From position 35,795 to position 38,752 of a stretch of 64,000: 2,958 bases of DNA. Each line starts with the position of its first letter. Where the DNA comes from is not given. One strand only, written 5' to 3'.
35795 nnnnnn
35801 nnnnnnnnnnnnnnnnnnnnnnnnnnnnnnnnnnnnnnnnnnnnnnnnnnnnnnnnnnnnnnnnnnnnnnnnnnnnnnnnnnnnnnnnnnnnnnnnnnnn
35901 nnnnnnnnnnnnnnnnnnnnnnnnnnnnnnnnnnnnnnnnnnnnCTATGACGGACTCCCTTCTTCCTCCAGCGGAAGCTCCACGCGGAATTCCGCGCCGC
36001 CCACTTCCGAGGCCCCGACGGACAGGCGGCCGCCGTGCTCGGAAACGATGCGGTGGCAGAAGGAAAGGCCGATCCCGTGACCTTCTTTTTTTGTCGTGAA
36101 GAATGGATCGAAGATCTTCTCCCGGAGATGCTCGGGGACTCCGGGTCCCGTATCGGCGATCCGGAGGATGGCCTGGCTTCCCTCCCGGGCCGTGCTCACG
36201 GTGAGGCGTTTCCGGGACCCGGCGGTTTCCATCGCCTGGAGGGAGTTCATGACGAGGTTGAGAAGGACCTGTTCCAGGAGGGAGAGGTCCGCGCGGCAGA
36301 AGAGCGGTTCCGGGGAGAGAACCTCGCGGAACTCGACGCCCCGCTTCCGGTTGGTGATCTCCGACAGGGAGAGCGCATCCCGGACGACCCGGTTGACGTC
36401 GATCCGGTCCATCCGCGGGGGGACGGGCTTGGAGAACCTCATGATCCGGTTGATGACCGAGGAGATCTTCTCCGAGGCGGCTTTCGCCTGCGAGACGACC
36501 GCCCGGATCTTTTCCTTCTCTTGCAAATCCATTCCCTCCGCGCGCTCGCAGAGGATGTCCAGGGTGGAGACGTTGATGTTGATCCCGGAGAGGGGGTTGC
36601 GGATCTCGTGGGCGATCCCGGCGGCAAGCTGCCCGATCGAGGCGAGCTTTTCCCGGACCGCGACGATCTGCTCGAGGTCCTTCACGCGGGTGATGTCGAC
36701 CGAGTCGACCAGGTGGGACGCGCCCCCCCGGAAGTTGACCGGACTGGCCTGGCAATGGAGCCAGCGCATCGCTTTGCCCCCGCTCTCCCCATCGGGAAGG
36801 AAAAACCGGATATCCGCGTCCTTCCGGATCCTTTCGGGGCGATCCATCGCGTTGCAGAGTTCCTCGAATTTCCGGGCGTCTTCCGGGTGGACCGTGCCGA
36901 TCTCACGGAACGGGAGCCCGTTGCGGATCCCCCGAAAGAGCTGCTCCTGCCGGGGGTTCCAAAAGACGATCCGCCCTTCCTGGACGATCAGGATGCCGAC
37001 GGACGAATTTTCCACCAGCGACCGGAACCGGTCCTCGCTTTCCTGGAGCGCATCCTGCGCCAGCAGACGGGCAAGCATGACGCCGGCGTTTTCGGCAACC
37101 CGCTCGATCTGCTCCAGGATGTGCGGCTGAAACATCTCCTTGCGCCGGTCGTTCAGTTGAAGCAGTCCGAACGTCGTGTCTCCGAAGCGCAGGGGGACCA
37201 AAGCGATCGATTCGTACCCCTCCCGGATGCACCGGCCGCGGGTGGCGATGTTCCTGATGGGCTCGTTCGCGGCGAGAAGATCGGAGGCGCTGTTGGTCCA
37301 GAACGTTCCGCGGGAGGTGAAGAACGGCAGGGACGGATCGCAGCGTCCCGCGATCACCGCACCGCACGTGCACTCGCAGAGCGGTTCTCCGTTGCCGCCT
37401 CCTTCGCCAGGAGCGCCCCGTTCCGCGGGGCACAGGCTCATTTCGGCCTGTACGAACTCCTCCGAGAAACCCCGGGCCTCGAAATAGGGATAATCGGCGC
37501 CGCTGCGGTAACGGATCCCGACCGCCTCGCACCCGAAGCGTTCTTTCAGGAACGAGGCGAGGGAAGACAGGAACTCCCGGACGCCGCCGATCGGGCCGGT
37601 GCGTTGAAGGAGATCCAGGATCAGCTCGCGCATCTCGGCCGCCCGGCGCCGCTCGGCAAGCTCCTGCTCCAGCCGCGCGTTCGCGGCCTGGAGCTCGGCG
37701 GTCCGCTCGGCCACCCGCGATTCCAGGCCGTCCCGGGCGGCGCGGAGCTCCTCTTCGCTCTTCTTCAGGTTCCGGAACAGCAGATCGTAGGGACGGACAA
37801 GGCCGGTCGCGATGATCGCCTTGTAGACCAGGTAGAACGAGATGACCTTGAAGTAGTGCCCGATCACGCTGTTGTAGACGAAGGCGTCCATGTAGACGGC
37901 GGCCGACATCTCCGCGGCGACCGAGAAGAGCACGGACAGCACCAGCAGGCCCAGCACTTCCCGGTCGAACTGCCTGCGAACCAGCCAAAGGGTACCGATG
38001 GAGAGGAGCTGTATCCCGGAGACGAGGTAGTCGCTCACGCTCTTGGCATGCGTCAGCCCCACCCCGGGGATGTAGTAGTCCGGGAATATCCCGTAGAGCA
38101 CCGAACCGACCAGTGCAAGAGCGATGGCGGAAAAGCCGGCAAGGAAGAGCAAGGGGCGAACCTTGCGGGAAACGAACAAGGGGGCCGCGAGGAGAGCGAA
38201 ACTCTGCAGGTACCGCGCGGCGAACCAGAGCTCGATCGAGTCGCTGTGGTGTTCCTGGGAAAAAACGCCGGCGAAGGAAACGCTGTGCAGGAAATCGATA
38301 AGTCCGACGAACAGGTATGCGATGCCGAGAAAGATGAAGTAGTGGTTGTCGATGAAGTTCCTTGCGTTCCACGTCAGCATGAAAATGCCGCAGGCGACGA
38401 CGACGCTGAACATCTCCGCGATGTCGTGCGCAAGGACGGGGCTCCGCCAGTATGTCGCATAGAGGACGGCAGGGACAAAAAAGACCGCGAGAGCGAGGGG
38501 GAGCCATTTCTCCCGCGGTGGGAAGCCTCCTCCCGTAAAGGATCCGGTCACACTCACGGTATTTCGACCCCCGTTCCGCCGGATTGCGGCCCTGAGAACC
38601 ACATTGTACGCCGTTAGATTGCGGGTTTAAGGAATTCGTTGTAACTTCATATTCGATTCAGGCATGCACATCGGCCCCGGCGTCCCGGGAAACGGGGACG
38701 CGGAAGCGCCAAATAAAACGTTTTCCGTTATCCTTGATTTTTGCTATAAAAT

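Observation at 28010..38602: Sensor kinase + sigma-54 NtrC-type regulator, then a sigma-54 promoter driving CheY-like regulator / OmpB-like giant multicopper oxidase / two FkpA chaperones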

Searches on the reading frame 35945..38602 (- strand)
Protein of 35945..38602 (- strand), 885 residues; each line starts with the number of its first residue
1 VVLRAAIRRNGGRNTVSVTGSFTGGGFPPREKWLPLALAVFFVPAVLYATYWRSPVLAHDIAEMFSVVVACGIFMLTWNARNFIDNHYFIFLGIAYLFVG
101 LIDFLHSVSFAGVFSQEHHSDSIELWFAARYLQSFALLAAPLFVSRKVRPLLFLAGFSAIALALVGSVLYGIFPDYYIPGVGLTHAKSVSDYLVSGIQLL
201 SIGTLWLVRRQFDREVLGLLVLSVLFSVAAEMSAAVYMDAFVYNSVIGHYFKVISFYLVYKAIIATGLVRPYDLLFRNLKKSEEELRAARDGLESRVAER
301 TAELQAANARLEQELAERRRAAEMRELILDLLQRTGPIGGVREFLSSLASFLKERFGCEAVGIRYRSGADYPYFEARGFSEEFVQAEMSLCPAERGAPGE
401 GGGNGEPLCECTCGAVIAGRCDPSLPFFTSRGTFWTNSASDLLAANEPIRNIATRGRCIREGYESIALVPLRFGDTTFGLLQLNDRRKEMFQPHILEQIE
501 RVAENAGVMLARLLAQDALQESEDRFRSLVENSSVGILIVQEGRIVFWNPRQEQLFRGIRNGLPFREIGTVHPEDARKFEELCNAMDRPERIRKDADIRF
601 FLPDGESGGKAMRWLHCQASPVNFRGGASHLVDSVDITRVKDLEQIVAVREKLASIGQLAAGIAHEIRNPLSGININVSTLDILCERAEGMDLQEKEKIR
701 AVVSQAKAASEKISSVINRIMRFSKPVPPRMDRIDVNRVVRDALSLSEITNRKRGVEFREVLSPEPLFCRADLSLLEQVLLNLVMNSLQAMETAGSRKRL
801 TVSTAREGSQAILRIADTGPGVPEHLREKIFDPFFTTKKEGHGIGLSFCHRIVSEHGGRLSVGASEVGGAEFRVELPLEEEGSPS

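Call 4: search_protein_families(library=pfam, proteins=[window:35945-38602:-], max_evalue=0.01)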
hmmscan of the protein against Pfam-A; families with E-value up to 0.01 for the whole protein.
window:35945-38602:- (885 aa): 8 families
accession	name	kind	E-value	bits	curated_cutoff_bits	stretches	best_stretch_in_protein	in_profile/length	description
PF17159.10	MASE3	-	7.5e-63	212.6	31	1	56-271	7-226/226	Membrane-associated sensor domain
PF02518.31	HATPase_c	-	7.9e-24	84.7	26.4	1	772-879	2-110/111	Histidine kinase-, DNA gyrase B-, and HSP90-like ATPase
PF00512.31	HisKA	-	4.7e-10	39.8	26.9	1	657-725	3-62/66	His Kinase A (phospho-acceptor) domain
PF13188.13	PAS_8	-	4.6e-06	26.8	21.8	1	525-577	2-55/65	PAS domain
PF14501.12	HATPase_c_5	-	3.7e-05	24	22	1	778-864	8-90/102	GHKL domain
PF01590.32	GAF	-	0.00066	20.6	22.4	1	457-508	81-131/133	GAF domain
PF13185.12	GAF_2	-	0.00075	20.2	28.6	1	459-510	84-135/136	GAF domain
PF00989.32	PAS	-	0.0028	18.1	22.6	1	525-627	2-101/113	PAS fold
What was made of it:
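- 35945..38602 (-): Sensor histidine kinase, 885 aa: MASE3 membrane domain, partial GAF, PAS, HisKA, HATPase_c. Pfam MASE3 E 7.5e-63, HATPase_c 8e-24, HisKA 5e-10, PAS_8, GAF (call 4).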

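Call 45: search_protein_families(library=ncbifam, proteins=[window:35945-38602:-], max_evalue=0.001)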
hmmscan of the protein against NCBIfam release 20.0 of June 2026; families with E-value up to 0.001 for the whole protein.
window:35945-38602:- (885 aa): 78 families (the best 25 are shown)
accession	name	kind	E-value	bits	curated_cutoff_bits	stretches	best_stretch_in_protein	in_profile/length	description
NF047874.1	MASE3_PAS_HK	subfamily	1.6e-76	258.5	560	2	48-295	5-255/655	MASE3 domain-containing sensor histidine kinase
NF008468.0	PRK11360.1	equivalog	1.3e-59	202.1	646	1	518-882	262-612/616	two-component system sensor histidine kinase AtoS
NF007688.0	PRK10364.1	equivalog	1.1e-45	156.3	479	1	641-879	225-452/460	two-component system sensor histidine kinase ZraS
NF052574.1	HisKinEspCMyxo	equivalog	2.7e-43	148.2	1200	1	614-878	373-637/785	serine histidine kinase EspC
NF052573.1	HisKinEspAMyxo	equivalog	6.5e-38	130.3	1400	1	519-877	248-610/755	serine histidine kinase EspA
NF010411.0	PRK13837.1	equivalog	1.2e-37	129.4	647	1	631-881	421-678/828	two-component system VirA-like sensor kinase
NF038348.1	T2SS_HK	subfamily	2.8e-35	121.8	450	2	769-878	467-573/574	histidine kinase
NF041777.1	sens_FixL_Rhizob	equivalog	1.1e-33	116.7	850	1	639-879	245-482/485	sensor protein FixL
NF047497.1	HK_LIC_12097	equivalog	7.8e-32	110.4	500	1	624-878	117-366/367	LIC_12097 family sensor histidine kinase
NF053867.1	SprKinKinDBac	equivalog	2.3e-31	108.8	775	1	649-880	279-499/500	sporulation kinase KinD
NF046020.1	HisKinCckABruc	equivalog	2.4e-29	101.8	1000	1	516-878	338-707/868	cell cycle histidine kinase CckA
NF006800.0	PRK09303.1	equivalog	2.1e-28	99.4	342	1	649-879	144-378/383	histidine kinase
NF046026.1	HisKinCckACaul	equivalog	3.4e-28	98.2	1000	1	635-880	281-534/678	cell cycle histidine kinase CckA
NF010076.0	PRK13557.1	subfamily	8.7e-28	97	631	1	633-881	140-397/540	histidine kinase famiy protein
TIGR02956.1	TMAO_torS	equivalog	6e-27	94.1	676.5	2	661-880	469-684/967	TMAO reductase system sensor histidine kinase/response regulator TorS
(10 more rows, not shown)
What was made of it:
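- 35945..38602 (-): The best NCBIfam hit is MASE3_PAS_HK, below its cut-off (call 45).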

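Call 81: find_homologous_proteins(query=window:35945-38602:-, max_evalue=1e-30)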
Query window:35945-38602:- (885 aa): 480 proteins with E <= 1e-30 among 8000 candidates; the best 120 are listed.
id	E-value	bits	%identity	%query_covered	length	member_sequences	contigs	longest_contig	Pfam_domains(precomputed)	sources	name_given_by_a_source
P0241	0.0e+0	1862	94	100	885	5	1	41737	PF13188.14,PF02518.32,PF17159.11,PF00512.32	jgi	-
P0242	0.0e+0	1501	76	98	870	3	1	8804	PF02518.32,PF17159.11,PF00512.32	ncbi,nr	ncbi:MAG: hypothetical protein HW408_305 [Actinobacteria bacterium]|nr:hypothetical protein [Actinom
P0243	0.0e+0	1433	74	97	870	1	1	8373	PF13188.14,PF02518.32,PF17159.11,PF00512.32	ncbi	-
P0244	0.0e+0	1353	71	97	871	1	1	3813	PF13188.14,PF02518.32,PF17159.11,PF00512.32,PF00989.32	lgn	-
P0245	0.0e+0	1346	70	98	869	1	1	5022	PF13188.14,PF02518.32,PF17159.11,PF00512.32,PF00989.32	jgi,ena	-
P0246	0.0e+0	1340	69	98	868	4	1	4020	PF13188.14,PF02518.32,PF17159.11,PF00512.32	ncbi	-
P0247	0.0e+0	1330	69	97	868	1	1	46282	PF13188.14,PF02518.32,PF17159.11,PF00512.32,PF00989.32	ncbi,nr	ncbi:MAG: PAS domain S-box protein [Deltaproteobacteria bacterium]|nr:PAS domain S-box protein [Delt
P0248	0.0e+0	1323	68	97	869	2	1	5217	PF02518.32,PF17159.11,PF00512.32,PF00989.32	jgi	jgi:PAS domain S-box-containing protein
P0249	0.0e+0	1322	68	97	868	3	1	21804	PF13188.14,PF02518.32,PF17159.11,PF00512.32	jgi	-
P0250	0.0e+0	1320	70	97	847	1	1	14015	PF13188.14,PF02518.32,PF17159.11,PF00512.32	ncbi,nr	ncbi:MAG: PAS domain S-box protein [Deltaproteobacteria bacterium]|nr:PAS domain S-box protein [Delt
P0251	0.0e+0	1309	68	98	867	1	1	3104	PF13188.14,PF02518.32,PF17159.11,PF00512.32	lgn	-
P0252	0.0e+0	1275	66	98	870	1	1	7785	PF02518.32,PF17159.11,PF00512.32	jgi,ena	-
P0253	0.0e+0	1273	69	94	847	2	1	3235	PF13188.14,PF02518.32,PF17159.11,PF00512.32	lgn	-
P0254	0.0e+0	1247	65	97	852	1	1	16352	PF13188.14,PF02518.32,PF17159.11,PF00512.32,PF00989.32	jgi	-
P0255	0.0e+0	1230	63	98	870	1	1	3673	PF02518.32,PF17159.11,PF00512.32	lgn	-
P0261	0.0e+0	1198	66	93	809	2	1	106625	PF02518.32,PF17159.11,PF00512.32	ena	-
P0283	1.4e-294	997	54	96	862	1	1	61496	PF13188.14,PF01590.33,PF02518.32,PF17159.11,PF00512.32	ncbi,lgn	ncbi:MAG: hypothetical protein Kow00128_18520 [Deltaproteobacteria bacterium]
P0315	2.1e-265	901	51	95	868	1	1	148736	PF13188.14,PF13185.13,PF01590.33,PF02518.32,PF17159.11,PF00512.32,PF14501.13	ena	-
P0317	8.5e-265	899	63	41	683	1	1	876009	PF02518.32,PF17159.11,PF00512.32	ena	-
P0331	1.2e-256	872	50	95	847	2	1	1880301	PF13188.14,PF13185.13,PF01590.33,PF02518.32,PF17159.11,PF00512.32,PF00989.32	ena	-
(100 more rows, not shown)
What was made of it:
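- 35945..38602 (-): About 100 clusters of orthologues share at least 50% identity (call 81).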

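Call 82: find_encoding_contigs(protein=P0247, flank=9000, max_places=1)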
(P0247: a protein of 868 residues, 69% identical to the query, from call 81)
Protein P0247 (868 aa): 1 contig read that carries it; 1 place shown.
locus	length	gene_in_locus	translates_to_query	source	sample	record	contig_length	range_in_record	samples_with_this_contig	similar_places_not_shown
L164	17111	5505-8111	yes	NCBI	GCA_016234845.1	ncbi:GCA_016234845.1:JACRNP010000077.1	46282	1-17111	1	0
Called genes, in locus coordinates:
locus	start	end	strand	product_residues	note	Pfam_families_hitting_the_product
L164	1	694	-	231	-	?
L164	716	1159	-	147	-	-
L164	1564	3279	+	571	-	PF14537:Cytochrom_c3_2 (faint), PF02335:Cytochrom_C552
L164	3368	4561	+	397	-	PF00248:Aldo_ket_red, PF13183:Fer4_8 (faint), PF13534:Fer4_17 (faint), PF13187:Fer4_9 (weak)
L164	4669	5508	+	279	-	PF20244:DUF6599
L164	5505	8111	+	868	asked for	PF17159:MASE3, PF00989:PAS (weak), PF13188:PAS_8 (faint), PF00512:HisKA, PF02518:HATPase_c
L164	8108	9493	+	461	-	PF00072:Response_reg, PF00158:Sigma54_activat, PF01078:Mg_chelatase (faint), PF14532:Sigma54_activ_2, PF07728:AAA_5 (weak), PF25601:AAA_lid_14, PF02954:HTH_8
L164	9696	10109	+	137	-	PF00072:Response_reg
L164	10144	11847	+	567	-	PF05157:MshEN, PF00437:T2SSE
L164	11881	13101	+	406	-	PF28597:T2SSF_N, PF00482:T2SSF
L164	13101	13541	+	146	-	PF07963:N_methyl (weak)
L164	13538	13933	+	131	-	PF07963:N_methyl (weak)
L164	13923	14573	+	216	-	PF07963:N_methyl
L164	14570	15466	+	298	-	PF21687:T2SSK_1st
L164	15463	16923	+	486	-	PF05137:PilN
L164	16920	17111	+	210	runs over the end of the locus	PF10741:T2SSM_b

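Call 83: find_encoding_contigs(protein=P0261, flank=9000, max_places=1)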
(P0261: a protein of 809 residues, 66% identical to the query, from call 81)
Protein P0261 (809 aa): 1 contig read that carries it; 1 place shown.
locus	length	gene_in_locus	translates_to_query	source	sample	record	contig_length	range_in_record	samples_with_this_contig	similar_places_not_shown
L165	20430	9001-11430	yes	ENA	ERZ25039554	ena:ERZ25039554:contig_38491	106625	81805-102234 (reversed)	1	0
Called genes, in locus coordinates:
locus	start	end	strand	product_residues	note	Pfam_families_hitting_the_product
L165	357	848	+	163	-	PF19289:PmbA_TldD_3rd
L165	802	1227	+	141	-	PF19289:PmbA_TldD_3rd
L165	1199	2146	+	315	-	PF01523:PmbA_TldD_1st, PF19290:PmbA_TldD_2nd (faint), PF01327:Pep_deformylase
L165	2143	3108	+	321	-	PF00551:Formyl_trans_N, PF02911:Formyl_trans_C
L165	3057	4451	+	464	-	PF01029:NusB, PF22458:RsmF-B_ferredox (weak), PF01189:Methyltr_RsmB-F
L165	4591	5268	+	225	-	PF00834:Ribul_P_3_epim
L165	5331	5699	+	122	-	PF01925:TauE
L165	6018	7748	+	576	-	PF14537:Cytochrom_c3_2 (faint), PF02335:Cytochrom_C552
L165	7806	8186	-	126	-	-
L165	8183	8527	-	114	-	PF14346:DUF4398 (weak)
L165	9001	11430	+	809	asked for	PF17159:MASE3, PF00512:HisKA, PF02518:HATPase_c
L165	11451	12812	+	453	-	PF00072:Response_reg, PF01078:Mg_chelatase (faint), PF00158:Sigma54_activat, PF14532:Sigma54_activ_2, PF07728:AAA_5 (weak), PF25601:AAA_lid_14, PF02954:HTH_8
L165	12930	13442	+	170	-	PF00072:Response_reg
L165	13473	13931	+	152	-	PF05137:PilN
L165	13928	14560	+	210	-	PF10741:T2SSM_b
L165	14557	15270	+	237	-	-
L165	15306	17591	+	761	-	PF21305:type_II_gspD_N0, PF03958:Secretin_N, PF00263:Secretin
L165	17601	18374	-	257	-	PF13098:Thioredoxin_2, PF13462:Thioredoxin_4 (weak), PF01323:DSBA (faint)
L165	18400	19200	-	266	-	PF10411:DsbC_N, PF13098:Thioredoxin_2, PF13462:Thioredoxin_4, PF01323:DSBA (faint)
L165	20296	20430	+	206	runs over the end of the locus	-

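Call 84: find_encoding_contigs(protein=P0283, flank=9000, max_places=1)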
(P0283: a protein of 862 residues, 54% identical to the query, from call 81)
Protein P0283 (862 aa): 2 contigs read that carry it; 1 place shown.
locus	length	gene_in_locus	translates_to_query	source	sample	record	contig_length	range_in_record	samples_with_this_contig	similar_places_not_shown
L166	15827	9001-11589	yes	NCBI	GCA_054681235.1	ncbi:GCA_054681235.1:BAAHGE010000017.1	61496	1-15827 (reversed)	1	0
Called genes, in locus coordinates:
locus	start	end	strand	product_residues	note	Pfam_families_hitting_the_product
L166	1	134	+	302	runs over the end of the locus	PF03976:PPK2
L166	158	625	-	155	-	PF13664:DUF4149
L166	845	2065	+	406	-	-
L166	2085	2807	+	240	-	-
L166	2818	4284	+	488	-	-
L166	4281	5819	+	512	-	-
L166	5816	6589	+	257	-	-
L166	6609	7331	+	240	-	-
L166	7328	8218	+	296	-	PF01435:Peptidase_M48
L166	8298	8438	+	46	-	-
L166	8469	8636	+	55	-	PF00403:HMA (weak)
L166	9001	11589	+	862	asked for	PF17159:MASE3, PF01590:GAF (faint), PF13188:PAS_8 (weak), PF00512:HisKA, PF02518:HATPase_c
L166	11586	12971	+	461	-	PF00072:Response_reg, PF00158:Sigma54_activat, PF14532:Sigma54_activ_2, PF07728:AAA_5 (weak), PF25601:AAA_lid_14, PF02954:HTH_8 (weak)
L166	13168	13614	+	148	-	PF00072:Response_reg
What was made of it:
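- A small HMA protein gene lies just upstream of the kinase in L166 (call 84).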

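Call 86: find_encoding_contigs(protein=P0241, flank=10000, max_places=1)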
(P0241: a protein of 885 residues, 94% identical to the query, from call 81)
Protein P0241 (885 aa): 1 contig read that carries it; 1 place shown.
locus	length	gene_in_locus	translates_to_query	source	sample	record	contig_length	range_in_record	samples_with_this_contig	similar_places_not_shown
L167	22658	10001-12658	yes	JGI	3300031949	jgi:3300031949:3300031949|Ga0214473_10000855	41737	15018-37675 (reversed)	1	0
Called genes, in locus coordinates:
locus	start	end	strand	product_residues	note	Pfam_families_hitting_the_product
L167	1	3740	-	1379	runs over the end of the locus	PF06739:SBBP (faint), PF17170:DUF5128 (faint), PF01436:NHL (weak), PF09699:Paired_CXXCH_1 (faint), PF14522:Cytochrome_C7 (faint), PF13205:Big_5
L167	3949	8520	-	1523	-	PF14522:Cytochrome_C7 (faint), PF14537:Cytochrom_c3_2 (faint)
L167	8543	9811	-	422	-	PF01731:Arylesterase (faint), PF08450:SGL (faint), PF01436:NHL (weak), PF06739:SBBP (faint), PF17170:DUF5128 (faint)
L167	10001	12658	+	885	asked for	PF17159:MASE3, PF13188:PAS_8 (weak), PF00512:HisKA, PF02518:HATPase_c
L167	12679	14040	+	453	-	PF00072:Response_reg, PF00158:Sigma54_activat, PF14532:Sigma54_activ_2, PF07728:AAA_5 (weak), PF25601:AAA_lid_14, PF02954:HTH_8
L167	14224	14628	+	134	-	PF00072:Response_reg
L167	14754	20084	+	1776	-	PF22904:NOMO1-like_2nd (faint), PF13620:CarboxypepD_reg (faint), PF17802:SpaA (faint), PF14686:fn3_3 (weak), PF17210:SdrD_B (weak)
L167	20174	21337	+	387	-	PF07731:Cu-oxidase_2, PF07732:Cu-oxidase_3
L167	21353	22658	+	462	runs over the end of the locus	PF07731:Cu-oxidase_2 (faint), PF07732:Cu-oxidase_3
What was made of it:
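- The close relative L167 has different cargo with no FkpA within the 8 kb held after cheY (call 86).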

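Call 88: search_protein_families(library=pfam, proteins=[L167:14754-20084:+, L167:20174-21337:+, L167:21353-22657:+], max_evalue=0.01)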
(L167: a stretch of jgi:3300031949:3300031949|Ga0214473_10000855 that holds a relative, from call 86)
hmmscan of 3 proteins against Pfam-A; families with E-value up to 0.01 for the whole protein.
L167:14754-20084:+ (1776 aa): 4 families
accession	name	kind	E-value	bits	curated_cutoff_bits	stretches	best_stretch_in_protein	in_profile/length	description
PF17210.9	SdrD_B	-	2.2e-16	60.5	29.7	1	445-495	6-56/112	SdrD B-like domain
PF13620.12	CarboxypepD_reg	-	2.6e-08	34.5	32.3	1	381-408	28-55/82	Carboxypeptidase regulatory-like domain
PF14686.12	fn3_3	-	1.9e-07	31.2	24.4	1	383-424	27-68/75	Polysaccharide lyase family 4, domain II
PF17802.7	SpaA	-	3e-06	27.8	23.1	0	257-280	34-57/91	Prealbumin-like fold domain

L167:20174-21337:+ (387 aa): 3 families
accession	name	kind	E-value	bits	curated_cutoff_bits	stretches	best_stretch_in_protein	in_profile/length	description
PF07732.21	Cu-oxidase_3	-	1.9e-15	57.4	21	1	83-184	23-118/119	Multicopper oxidase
PF07731.20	Cu-oxidase_2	-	2.8e-11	43.8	20.4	1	86-183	32-136/137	Multicopper oxidase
PF00394.28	Cu-oxidase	-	0.00073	20.1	21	0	277-350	56-122/157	Multicopper oxidase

L167:21353-22657:+ (435 aa): 2 families
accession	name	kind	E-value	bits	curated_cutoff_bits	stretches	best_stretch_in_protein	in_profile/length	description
PF07732.21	Cu-oxidase_3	-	1.7e-14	54.4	21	1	72-166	23-116/119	Multicopper oxidase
PF07731.20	Cu-oxidase_2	-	2e-07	31.3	20.4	1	252-294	32-73/137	Multicopper oxidase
